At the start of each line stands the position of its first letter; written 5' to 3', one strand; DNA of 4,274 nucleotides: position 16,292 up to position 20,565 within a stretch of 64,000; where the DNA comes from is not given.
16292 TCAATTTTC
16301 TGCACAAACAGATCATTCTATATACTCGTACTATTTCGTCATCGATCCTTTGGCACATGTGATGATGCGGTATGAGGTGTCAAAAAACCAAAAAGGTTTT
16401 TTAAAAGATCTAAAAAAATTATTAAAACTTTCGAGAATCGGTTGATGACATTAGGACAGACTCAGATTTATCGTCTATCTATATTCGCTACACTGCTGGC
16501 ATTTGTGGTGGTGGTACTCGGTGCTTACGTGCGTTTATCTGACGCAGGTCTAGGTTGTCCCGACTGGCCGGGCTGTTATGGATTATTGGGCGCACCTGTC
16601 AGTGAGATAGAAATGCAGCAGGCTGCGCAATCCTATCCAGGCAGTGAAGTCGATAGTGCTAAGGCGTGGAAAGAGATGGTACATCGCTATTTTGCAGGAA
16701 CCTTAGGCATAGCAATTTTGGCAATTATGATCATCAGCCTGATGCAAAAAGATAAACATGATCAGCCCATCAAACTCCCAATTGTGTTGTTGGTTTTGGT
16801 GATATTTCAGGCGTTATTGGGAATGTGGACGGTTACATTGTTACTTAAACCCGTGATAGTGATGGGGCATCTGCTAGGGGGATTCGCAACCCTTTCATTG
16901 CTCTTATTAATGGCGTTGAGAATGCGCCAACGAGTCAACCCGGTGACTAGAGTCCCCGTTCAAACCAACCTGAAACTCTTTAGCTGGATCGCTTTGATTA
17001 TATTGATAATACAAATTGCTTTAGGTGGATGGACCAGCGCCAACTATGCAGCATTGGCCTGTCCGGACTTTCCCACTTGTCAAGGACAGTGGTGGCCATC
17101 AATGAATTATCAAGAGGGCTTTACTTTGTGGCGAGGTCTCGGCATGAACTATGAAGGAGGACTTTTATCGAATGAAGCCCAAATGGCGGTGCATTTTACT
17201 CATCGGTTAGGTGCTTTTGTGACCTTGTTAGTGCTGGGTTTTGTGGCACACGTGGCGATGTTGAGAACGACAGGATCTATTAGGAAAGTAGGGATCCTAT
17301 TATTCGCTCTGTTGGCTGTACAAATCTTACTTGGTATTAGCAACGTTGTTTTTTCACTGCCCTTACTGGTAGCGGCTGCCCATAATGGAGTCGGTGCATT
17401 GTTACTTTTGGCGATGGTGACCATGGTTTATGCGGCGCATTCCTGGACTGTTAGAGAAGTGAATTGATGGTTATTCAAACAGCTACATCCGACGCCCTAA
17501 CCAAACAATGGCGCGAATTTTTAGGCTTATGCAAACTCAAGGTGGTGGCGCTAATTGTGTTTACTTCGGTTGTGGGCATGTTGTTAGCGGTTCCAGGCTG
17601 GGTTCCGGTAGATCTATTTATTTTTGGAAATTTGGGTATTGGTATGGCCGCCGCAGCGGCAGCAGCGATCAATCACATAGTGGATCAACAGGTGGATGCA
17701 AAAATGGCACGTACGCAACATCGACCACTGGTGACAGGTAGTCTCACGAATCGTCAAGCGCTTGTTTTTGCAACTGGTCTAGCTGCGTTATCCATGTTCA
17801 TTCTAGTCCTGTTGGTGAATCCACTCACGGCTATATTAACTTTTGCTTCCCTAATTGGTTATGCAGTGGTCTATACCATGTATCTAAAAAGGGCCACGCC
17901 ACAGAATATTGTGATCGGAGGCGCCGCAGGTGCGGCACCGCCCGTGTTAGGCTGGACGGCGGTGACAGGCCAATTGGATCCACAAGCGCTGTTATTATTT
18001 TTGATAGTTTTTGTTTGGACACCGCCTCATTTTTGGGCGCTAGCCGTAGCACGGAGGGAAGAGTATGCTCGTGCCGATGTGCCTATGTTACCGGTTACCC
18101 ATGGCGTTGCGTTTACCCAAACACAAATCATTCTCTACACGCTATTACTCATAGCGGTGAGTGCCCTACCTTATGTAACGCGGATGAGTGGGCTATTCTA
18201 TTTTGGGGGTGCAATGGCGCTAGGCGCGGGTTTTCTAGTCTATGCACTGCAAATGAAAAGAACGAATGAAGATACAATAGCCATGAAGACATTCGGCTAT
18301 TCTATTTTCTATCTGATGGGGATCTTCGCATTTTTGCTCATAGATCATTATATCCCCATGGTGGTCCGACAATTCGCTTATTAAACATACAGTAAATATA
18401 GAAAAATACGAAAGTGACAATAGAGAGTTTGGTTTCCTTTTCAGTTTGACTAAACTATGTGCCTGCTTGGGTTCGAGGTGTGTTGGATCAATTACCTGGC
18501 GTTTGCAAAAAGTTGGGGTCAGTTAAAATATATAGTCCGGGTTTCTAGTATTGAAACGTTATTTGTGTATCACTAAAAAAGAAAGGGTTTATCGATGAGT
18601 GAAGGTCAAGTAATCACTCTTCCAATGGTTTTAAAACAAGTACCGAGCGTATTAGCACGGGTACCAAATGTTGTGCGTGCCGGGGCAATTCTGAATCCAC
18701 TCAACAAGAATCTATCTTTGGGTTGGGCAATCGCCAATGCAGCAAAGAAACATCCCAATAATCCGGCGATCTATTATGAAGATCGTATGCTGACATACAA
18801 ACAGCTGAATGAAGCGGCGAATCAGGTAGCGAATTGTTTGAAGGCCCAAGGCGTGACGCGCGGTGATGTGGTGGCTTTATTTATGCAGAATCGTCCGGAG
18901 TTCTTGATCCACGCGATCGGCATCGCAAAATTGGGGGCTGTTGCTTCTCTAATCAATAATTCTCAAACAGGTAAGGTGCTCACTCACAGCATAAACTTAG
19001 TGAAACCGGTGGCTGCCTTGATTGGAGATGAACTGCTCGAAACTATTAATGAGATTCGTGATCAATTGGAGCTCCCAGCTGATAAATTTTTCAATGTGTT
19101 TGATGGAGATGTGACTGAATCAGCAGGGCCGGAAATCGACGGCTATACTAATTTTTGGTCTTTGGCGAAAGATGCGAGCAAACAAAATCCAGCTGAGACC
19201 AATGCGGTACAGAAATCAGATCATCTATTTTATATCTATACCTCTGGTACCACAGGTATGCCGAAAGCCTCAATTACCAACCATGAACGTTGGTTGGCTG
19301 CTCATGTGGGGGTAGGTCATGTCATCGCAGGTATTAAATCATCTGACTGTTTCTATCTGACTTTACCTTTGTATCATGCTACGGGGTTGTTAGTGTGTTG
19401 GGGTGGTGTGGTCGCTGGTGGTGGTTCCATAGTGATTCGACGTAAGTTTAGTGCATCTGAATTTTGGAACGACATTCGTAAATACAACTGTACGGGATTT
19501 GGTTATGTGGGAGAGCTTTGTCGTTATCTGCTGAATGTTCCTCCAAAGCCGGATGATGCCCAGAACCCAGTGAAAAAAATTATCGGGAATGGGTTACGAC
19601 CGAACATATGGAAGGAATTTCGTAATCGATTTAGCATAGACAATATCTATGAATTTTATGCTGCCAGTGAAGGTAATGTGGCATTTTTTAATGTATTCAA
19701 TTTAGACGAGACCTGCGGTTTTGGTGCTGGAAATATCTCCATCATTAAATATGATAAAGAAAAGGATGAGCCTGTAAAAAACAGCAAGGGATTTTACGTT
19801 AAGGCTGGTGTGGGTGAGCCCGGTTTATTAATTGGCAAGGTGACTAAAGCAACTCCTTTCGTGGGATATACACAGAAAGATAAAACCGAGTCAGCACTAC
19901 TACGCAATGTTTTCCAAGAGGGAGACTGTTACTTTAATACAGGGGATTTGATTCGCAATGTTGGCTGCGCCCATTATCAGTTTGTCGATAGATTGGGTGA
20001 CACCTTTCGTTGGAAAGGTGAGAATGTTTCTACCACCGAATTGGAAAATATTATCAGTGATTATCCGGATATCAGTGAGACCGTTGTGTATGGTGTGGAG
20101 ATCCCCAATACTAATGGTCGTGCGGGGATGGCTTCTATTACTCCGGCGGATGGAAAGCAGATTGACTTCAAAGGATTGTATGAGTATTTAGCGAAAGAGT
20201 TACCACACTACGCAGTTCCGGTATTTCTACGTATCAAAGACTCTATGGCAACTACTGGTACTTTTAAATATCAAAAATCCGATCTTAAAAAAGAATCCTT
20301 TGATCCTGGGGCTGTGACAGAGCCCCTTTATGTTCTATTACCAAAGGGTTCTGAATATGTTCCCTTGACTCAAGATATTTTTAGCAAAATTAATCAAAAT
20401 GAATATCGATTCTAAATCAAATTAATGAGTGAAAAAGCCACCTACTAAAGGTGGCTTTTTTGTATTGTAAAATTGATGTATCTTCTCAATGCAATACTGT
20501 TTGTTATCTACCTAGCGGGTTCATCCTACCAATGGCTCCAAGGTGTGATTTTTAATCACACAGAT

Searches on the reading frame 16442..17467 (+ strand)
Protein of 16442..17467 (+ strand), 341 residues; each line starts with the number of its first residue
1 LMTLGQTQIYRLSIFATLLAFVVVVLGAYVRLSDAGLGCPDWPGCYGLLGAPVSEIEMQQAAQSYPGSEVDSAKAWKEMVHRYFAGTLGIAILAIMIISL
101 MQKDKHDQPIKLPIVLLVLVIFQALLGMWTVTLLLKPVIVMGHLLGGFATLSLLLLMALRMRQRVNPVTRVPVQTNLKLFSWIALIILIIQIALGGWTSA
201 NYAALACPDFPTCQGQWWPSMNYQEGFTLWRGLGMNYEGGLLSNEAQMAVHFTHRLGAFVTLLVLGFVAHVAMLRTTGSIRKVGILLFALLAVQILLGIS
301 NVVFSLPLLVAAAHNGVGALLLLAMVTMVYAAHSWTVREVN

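Call 76: search_protein_families(library=pfam, proteins=[window:16442-17467:+], max_evalue=0.00001)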
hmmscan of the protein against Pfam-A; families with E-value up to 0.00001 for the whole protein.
window:16442-17467:+ (341 aa): 1 family
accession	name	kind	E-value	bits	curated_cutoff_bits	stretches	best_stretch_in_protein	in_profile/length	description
PF02628.20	COX15-CtaA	-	1.3e-82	277.9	29.9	1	11-326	2-322/322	Cytochrome oxidase assembly protein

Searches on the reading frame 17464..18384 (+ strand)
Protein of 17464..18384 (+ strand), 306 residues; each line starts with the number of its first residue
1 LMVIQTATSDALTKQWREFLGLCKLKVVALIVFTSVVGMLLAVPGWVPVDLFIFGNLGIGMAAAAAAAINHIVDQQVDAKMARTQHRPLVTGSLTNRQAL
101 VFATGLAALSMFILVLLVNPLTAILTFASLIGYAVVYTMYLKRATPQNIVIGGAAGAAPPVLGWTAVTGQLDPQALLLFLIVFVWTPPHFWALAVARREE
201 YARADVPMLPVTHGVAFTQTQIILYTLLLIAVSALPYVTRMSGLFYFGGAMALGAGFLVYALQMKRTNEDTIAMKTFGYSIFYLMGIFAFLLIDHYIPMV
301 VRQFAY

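Call 76: search_protein_families(library=pfam, proteins=[window:17464-18384:+], max_evalue=0.00001)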
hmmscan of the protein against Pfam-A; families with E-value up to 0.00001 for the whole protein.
window:17464-18384:+ (306 aa): 1 family
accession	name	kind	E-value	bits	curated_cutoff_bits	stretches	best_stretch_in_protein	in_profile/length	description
PF01040.23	UbiA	-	1.1e-67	228.3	34.2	1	32-281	2-245/250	UbiA prenyltransferase family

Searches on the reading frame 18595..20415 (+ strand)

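Call 76: search_protein_families(library=pfam, proteins=[window:18595-20415:+], max_evalue=0.00001)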
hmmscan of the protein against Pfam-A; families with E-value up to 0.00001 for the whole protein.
window:18595-20415:+ (606 aa): 2 families
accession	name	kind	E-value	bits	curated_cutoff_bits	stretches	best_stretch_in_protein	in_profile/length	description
PF00501.34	AMP-binding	-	4.3e-60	204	29.9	1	48-396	3-366/384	AMP-binding enzyme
PF13193.12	AMP-binding_C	-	1e-09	39.6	24.5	1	482-558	1-76/76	AMP-binding enzyme C-terminal domain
